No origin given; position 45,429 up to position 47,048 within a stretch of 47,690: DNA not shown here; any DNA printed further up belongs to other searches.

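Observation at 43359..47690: Separately promoted TPR / PilZ / OM beta-barrel / coiled-coil lipoprotein operon: candidate c-di-GMP-gated trans-envelope export apparatus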

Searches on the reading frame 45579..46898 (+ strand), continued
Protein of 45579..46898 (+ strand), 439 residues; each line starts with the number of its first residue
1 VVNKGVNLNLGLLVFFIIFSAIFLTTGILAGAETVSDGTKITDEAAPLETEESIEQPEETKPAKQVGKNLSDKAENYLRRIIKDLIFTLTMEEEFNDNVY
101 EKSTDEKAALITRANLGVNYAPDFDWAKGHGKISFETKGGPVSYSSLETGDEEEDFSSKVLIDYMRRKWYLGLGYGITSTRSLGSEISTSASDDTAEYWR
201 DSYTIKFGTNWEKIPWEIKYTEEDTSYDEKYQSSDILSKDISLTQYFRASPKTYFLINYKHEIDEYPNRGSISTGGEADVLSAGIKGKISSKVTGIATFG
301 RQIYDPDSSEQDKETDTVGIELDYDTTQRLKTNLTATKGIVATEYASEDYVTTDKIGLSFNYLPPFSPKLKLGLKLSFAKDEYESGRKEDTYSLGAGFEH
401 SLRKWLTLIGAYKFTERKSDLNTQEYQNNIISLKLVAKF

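Call 52: fold_search(model_id=the predicted structure, library=pdb)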
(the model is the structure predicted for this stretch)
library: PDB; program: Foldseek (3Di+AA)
matches with E <= 10: 868; with E <= 0.001: 415
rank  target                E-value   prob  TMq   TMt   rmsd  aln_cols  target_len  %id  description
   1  5dl8_A                8.8e-10  1.00  0.45  0.49   8.2       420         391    8  Crystal structure of Acinetobacter baumannii OccAB4 (released 2016-02-03)
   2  2hdi_A                9.7e-10  1.00  0.45  0.35   9.5       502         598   10  Crystal structure of the Colicin I receptor Cir from E.coli in complex with receptor binding domain of Colicin Ia. (released 2007-05-08)
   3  5mzs                  7.5e-09  1.00  0.40  0.28  13.2       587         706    8  Crystal structure of the ferric enterobactin receptor (PfeA) mutant (R480A_Q482A) from Pseudomonas aeruginosa (released 2018-02-14)
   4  8jto                  8.3e-09  1.00  0.40  0.48  11.1       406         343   12  Outer membrane porin of Burkholderia pseudomallei (BpsOmp38) in complex with ceftazidime (released 2024-06-26)
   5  6q5e                  1.1e-08  1.00  0.39  0.28  11.9       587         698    8  Crystal structure of the ferric enterobactin receptor from Pseudomonas aeruginosa (PfeA) in complex with enterobactin (released 2019-01-16)
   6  6ehe                  2.1e-08  1.00  0.37  0.50  10.6       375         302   10  OmpTdeltaL8 (loop L8 deletion mutant of OmpT), an outer membrane protein of Vibrio cholerae (released 2018-04-25)
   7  2qtk_B                2.2e-08  1.00  0.48  0.55   7.5       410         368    8  Crystal Structure of the outer membrane protein opdK from Pseudomonas aeruginosa (released 2008-06-24)
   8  5m9b                  2.2e-08  1.00  0.41  0.28  11.9       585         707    8  Crystal structure of the ferric enterobactin receptor (PfeA) from Pseudomonas aeruginosa (released 2018-02-21)
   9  6i2j                  2.3e-08  1.00  0.39  0.27  11.9       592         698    8  Crystal structure of the ferric enterobactin receptor mutant (Q482A) from Pseudomonas aeruginosa (PfeA) in complex with  (released 2019-01-16)
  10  9a36_MODEL_1_A        2.4e-08  1.00  0.41  0.29  19.8       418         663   11  Model of E. coli CirA by in-cell photo-crosslinking MS and deep learning (released 2023-02-24)
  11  9nn6_A                2.8e-08  1.00  0.46  0.35   8.3       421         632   11  E. coli Cir in Complex with the RBD of Microcin V (released 2025-09-24)
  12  6r1f                  3.3e-08  1.00  0.40  0.28  11.8       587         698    8  Crystal structure of the ferric enterobactin receptor mutant R480A from Pseudomonas aeruginosa (PfeA) in complex with en (released 2019-04-10)
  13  2hdf                  4.0e-08  1.00  0.43  0.34   9.3       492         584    9  Crystal structure of the Colicin I receptor Cir from E.coli (released 2007-05-08)
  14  8wv0_B                4.2e-08  1.00  0.39  0.49   9.1       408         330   11  Outer membrane porin of Burkholderia pseudomallei (BpsOmp38) (released 2024-10-30)
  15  5dl7                  4.7e-08  1.00  0.48  0.51   7.8       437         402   11  Crystal structure of Acinetobacter baumannii OccAB3 (released 2016-02-03)
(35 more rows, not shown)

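Call 54: search_solved_structures(query=A3, max_evalue=10)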
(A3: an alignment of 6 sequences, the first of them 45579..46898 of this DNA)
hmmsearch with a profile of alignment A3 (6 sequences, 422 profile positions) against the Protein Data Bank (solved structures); distinct sequences matched with E-value up to 10: 3.
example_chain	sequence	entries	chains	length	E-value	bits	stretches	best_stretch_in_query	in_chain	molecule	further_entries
6ehf_A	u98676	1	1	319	0.073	15.2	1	208-283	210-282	OmpT protein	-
5oyk_A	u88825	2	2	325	0.076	15.2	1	208-283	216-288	Gram-negative porin family protein | OmpT protein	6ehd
6ehe_A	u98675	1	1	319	0.08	15.1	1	208-283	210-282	OmpT protein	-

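Call 55: search_solved_structures(query=L008:11109-12476:+, max_evalue=0.01)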
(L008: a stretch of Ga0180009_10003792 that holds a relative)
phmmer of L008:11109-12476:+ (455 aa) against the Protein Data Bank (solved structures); distinct sequences matched with E-value up to 0.01: 9.
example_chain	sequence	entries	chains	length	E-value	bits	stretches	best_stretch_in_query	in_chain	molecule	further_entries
9n9a_A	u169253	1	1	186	3.6e-25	91.8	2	370-455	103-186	Polysaccharide export protein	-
26gs_O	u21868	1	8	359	1e-14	57.3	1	135-341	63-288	Putative polysaccharide export protein Wza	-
9xgv_C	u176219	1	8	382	1.3e-14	57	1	135-340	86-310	Putative polysaccharide export protein Wza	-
9r60_A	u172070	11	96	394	1.4e-14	56.9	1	135-340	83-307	Putative polysaccharide export protein Wza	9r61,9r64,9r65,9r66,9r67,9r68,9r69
2w8i_A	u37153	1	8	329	3.8e-13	52.2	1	126-347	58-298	PUTATIVE OUTER MEMBRANE LIPOPROTEIN WZA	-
2w8h_A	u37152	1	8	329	3.8e-13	52.2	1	126-347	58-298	PUTATIVE OUTER MEMBRANE LIPOPROTEIN WZA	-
2j58_A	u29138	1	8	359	5e-13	51.8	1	126-347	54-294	OUTER MEMBRANE LIPOPROTEIN WZA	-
7xfd_A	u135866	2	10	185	8.7e-13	51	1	135-264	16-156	Polysaccharide export protein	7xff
9v6l_D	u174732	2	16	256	1.2e-05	27.4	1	159-267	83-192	Biofilm formation protein PslD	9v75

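Call 63: search_protein_families(library=ncbifam, proteins=[L008:11109-12476:+, L008:12479-14311:+, L008:14308-15606:+, L008:15609-16637:+, L008:9814-11106:+, L008:7632-9377:+, L015:3738-4898:+, L015:4907-5545:+], max_evalue=0.001)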
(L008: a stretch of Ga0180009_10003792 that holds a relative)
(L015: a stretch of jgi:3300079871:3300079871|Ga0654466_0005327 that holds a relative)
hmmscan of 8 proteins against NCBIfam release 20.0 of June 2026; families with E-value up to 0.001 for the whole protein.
L008:11109-12476:+ (455 aa): 7 families
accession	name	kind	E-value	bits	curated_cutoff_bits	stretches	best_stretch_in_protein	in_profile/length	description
TIGR03027.2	pepcterm_export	equivalog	3.4e-59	199.3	180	4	136-270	2-142/169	XrtA/PEP-CTERM system exopolysaccharide export protein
TIGR03028.1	EpsE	equivalog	3.6e-49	167.2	262.65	3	137-345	2-219/239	polysaccharide export protein EpsE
NF041843.1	EpsY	equivalog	2.2e-38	131.6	320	4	132-264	48-181/211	exopolysaccharide export protein EpsY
NF011658.0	PRK15078.1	subfamily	6.7e-35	120.5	333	3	133-266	81-225/380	polysaccharide export protein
NF045978.1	ComEA_MAG0490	equivalog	1.8e-14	53.8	98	1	287-345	38-94/162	MAG0490 family ComEA-like DNA-binding protein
NF011722.0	PRK15175.1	equivalog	1.3e-07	30.8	456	1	158-333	104-284/355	Vi polysaccharide ABC transporter protein VexA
TIGR01959.1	nuoF_fam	equivalog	0.00047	18.7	558.65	0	293-331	238-277/410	NADH-quinone oxidoreductase subunit NuoF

L008:12479-14311:+ (610 aa): 14 families
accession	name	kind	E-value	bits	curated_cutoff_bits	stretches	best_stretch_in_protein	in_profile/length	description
NF008568.0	PRK11519.1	equivalog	2e-65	221.3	1068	2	126-605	222-712/720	tyrosine-protein kinase Wzc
TIGR01005.1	eps_transp_fam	subfamily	9.3e-63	212.6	411.7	4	393-600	520-728/754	exopolysaccharide transport protein family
NF007350.0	PRK09841.1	equivalog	9.5e-61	205.8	1248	2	386-604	498-718/726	tyrosine-protein kinase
TIGR01007.1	eps_fam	subfamily_domain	4.8e-51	173.2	108.05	1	401-604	1-203/204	polysaccharide biosynthesis tyrosine autokinase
TIGR03018.1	pepcterm_TyrKin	hypoth_equivalog_domain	3.7e-47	160.3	230.65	1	389-589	1-207/207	XrtA-associated tyrosine autokinase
TIGR03029.1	EpsG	equivalog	5.2e-39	134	313.8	1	386-589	70-273/274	chain length determinant protein tyrosine kinase EpsG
TIGR03017.1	EpsF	equivalog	2.9e-36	125.1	422.75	3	11-206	2-206/444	chain length determinant protein EpsF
TIGR03007.1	pepcterm_ChnLen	equivalog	2.5e-24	85.4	278.85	2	13-229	4-215/498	XrtA system polysaccharide chain length determinant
TIGR01969.1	minD_arch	subfamily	7.3e-12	45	201.75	1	422-595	2-174/251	cell division ATPase MinD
TIGR01006.1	polys_exp_MPA1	subfamily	1.3e-10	41.1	296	1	307-377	153-223/226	CspC family polysaccharide chain length determinant protein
TIGR01968.1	minD_bact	equivalog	1.4e-09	37.7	212.9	1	422-539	3-121/261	septum site-determining protein MinD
TIGR01010.1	BexC_CtrB_KpsE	subfamily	8.4e-09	35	437.5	1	172-340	171-344/362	polysaccharide export inner-membrane protein, BexC/CtrB/KpsE family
TIGR03371.1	cellulose_yhjQ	equivalog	6.6e-05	22.5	157.85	1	421-539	2-124/246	cellulose biosynthesis protein BcsQ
NF041546.1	ParA_partition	equivalog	0.00072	19.2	180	0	430-460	9-39/203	ParA family partition ATPase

L008:14308-15606:+ (432 aa): 2 families
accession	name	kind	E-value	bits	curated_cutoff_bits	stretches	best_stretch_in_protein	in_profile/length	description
TIGR00947.1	2A73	equivalog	1.3e-17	63.9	366.4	1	124-424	95-420/425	IctB family putative bicarbonate transporter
TIGR03097.1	PEP_O_lig_1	hypoth_equivalog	3.4e-07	29.5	188.1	1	127-364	104-341/408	putative O-glycosylation ligase, exosortase A system-associated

L008:15609-16637:+ (342 aa): 2 families
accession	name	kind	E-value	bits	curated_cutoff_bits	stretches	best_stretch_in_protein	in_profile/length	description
TIGR02917.1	PEP_TPR_lipo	equivalog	2.4e-08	32.4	312.2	1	71-202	347-484/899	XrtA/PEP-CTERM system TPR-repeat protein PrsT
TIGR02521.1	type_IV_pilW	equivalog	5.4e-05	22.8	154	0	121-170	32-82/234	type IV pilus biogenesis/stability protein PilW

L008:9814-11106:+ (430 aa): 1 family
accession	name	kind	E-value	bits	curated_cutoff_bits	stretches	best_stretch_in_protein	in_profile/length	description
TIGR03016.1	pepcterm_hypo_1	hypoth_equivalog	3.2e-09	36.3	90.85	1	89-145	15-69/477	TIGR03016 family PEP-CTERM system-associated outer membrane protein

L008:7632-9377:+ (581 aa): 19 families
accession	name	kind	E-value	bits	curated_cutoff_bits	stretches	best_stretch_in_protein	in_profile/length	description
TIGR02917.1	PEP_TPR_lipo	equivalog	3.1e-18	65.1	312.2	2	376-525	376-526/899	XrtA/PEP-CTERM system TPR-repeat protein PrsT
NF040959.1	MamA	equivalog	2.2e-15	56.7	200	1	399-555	39-196/204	magnetosome protein MamA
TIGR02521.1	type_IV_pilW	equivalog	2.7e-14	53.3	154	1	422-575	23-178/234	type IV pilus biogenesis/stability protein PilW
NF033762.1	social_mot_Tgl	equivalog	8.4e-14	51.5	225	1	378-577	46-250/252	social motility TPR repeat lipoprotein Tgl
TIGR00990.1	3a0801s09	subfamily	9.3e-14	51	757.25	1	469-556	370-457/615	mitochondrial import receptor subunit TOM70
NF008391.2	PRK11189.1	equivalog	1.3e-13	51.1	250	1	486-576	87-179/297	lipoprotein NlpI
NF047558.1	TPR_END_plus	domain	1e-12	47.8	32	1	467-499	2-34/56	TPR end-of-group domain-containing protein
TIGR02795.1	tol_pal_ybgF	equivalog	1.1e-08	35.7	90.1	0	192-301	3-113/119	tol-pal system protein YbgF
NF047507.1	TPR_BatC_Lepto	exception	2.7e-08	33.6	175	0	442-507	69-139/214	TPR repeat-containing protein BatC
TIGR04510.1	mod_pep_cyc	subfamily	1.1e-07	30.8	400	0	449-524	379-458/814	putative peptide modification system cyclase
NF033920.0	C39_PA2778_fam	equivalog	1.5e-07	31.1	150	1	448-527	173-253/255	PA2778 family cysteine peptidase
NF033758.1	gliding_GltE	equivalog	5e-07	29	225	1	478-554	66-142/411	adventurous gliding motility TPR repeat lipoprotein GltE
TIGR02552.1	LcrH_SycD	equivalog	5.3e-07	29.4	104.8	1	468-568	22-125/136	SycD/LcrH family type III secretion system chaperone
NF008756.0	PRK11788.1-4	equivalog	3.6e-05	23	474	0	440-557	150-273/389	lipopolysaccharide assembly protein LapB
NF002725.1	PRK02603.1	equivalog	6e-05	23.1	143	0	460-508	68-116/173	photosystem I assembly protein Ycf3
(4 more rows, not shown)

L015:3738-4898:+ (386 aa): 2 families
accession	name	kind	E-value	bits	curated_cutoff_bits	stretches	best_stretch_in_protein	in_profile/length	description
TIGR03016.1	pepcterm_hypo_1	hypoth_equivalog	7.7e-10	38.3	90.85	1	229-386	317-477/477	TIGR03016 family PEP-CTERM system-associated outer membrane protein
TIGR03014.2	EpsL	equivalog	1.5e-09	37.3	275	1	20-386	6-385/385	XrtB/PEP-CTERM-associated polysaccharide biosynthesis outer membrane protein EpsL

L015:4907-5545:+ (212 aa): 4 families
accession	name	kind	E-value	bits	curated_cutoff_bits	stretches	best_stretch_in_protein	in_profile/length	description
TIGR03028.1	EpsE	equivalog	1.6e-32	112.8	262.65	1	42-208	2-160/239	polysaccharide export protein EpsE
TIGR03027.2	pepcterm_export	equivalog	1.9e-26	92.7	180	1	41-211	2-168/169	XrtA/PEP-CTERM system exopolysaccharide export protein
NF011658.0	PRK15078.1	subfamily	1.7e-20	73.2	333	1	62-208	116-250/380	polysaccharide export protein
NF041843.1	EpsY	equivalog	1.2e-19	70.4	320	1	37-207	48-210/211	exopolysaccharide export protein EpsY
